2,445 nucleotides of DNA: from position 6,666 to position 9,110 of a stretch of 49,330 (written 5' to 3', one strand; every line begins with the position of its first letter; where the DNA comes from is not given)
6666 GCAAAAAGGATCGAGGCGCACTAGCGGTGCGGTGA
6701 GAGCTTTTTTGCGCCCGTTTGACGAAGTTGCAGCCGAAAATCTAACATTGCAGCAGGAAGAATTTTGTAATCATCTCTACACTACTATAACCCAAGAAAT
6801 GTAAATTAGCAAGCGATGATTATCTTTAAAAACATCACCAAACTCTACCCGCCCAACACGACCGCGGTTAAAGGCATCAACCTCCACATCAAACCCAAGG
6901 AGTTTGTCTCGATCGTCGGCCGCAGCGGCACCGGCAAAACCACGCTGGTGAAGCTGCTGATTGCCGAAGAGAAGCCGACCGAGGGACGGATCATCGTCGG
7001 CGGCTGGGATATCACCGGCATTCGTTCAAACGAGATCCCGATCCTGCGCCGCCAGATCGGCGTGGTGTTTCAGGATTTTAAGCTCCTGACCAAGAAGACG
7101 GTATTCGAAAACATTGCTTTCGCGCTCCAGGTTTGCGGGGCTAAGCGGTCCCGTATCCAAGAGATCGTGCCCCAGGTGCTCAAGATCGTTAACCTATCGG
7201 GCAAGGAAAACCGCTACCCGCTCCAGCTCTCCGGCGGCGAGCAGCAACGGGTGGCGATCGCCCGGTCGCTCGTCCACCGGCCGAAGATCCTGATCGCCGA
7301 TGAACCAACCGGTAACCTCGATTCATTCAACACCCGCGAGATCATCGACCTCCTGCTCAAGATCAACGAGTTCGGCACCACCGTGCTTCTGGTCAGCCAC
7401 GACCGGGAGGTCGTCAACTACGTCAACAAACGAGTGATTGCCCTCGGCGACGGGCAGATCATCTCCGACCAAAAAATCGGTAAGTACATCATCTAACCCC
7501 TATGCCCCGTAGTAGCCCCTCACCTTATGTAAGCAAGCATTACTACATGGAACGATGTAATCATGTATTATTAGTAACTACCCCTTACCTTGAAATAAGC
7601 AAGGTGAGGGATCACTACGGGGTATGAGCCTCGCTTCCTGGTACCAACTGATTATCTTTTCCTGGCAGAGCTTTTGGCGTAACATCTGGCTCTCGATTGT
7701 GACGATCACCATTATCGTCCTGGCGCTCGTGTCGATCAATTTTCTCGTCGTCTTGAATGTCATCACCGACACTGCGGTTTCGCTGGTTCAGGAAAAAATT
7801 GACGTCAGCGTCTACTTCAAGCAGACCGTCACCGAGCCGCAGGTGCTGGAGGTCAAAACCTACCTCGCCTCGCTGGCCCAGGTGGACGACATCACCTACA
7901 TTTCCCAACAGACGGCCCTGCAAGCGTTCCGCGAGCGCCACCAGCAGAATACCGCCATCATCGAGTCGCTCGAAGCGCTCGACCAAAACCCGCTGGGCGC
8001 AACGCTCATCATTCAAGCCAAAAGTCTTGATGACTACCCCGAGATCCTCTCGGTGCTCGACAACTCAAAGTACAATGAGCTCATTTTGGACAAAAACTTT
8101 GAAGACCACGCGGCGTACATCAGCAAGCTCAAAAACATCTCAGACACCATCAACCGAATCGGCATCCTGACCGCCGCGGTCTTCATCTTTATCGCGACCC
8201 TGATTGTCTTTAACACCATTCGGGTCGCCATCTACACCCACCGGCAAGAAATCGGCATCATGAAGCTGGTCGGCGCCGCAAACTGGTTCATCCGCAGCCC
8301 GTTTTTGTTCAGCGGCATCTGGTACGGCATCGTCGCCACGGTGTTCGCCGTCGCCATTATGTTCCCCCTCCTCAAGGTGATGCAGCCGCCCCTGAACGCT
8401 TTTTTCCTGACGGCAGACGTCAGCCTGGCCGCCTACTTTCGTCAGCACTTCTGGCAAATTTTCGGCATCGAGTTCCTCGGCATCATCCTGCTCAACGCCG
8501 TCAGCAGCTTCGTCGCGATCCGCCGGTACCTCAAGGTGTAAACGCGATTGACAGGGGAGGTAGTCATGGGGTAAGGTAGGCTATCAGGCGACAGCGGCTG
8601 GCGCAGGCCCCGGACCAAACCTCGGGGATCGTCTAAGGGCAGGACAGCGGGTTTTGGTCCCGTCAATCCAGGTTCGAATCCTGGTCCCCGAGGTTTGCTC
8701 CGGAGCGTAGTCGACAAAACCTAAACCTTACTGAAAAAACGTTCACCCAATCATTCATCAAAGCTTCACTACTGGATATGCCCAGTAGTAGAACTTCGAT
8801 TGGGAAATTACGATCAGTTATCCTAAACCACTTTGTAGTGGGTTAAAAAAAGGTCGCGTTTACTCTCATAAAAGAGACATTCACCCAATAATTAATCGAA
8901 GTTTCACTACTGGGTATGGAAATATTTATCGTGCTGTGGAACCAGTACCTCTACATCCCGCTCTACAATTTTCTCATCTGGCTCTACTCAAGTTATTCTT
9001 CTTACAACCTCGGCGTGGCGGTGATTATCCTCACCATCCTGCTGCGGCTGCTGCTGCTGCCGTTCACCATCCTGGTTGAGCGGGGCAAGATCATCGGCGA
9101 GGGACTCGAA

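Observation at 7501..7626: Four-copy structured repeat bracketed by TATG that always ends exactly on a gene start codon (SCE family)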

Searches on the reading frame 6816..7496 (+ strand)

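Call 83: search_protein_families(library=pfam, proteins=[window:6816-7496:+], max_evalue=0.001)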
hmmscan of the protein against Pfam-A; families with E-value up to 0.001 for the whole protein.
window:6816-7496:+ (226 aa): 3 families
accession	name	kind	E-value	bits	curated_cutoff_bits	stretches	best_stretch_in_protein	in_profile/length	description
PF00005.33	ABC_tran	-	1.3e-35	123.4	25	1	19-165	2-136/137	ABC transporter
PF13304.12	AAA_21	-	1.9e-06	28.6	27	0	128-200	228-303/304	AAA domain, putative AbiEii toxin, Type IV TA system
PF13401.12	AAA_22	-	1.1e-05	26.2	27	1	28-125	5-79/130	AAA domain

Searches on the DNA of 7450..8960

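Call 42: search_rna_families(source=window, start=7450, end=8960, threshold=evalue, max_evalue=5)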
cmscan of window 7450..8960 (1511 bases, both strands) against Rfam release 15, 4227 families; matches with E-value up to 5: 5.
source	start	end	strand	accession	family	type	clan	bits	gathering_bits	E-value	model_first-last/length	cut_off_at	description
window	8622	8692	+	RF00005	tRNA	Gene; tRNA;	CL00001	55.7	29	6.3e-11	1-71/71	no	tRNA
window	8117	8197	-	RF01516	v-snoRNA-1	Gene; snRNA; snoRNA; CD-box;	-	21.8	75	0.14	1-65/65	no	Human herpesvirus 1 small nucleolar RNA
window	8675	8738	+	RF02248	Six3os1_3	Gene; lncRNA;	-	14.3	40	0.86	1-75/75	no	Six3os1 conserved region 3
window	8649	8722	+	RF01926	mir-981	Gene; miRNA;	-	14.2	51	2.1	14-73/86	no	mir-981 microRNA precursor family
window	8502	8550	-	RF00223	IRES_Bip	Cis-reg; IRES;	-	13.9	40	0.14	1-263/263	no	bip internal ribosome entry site (IRES)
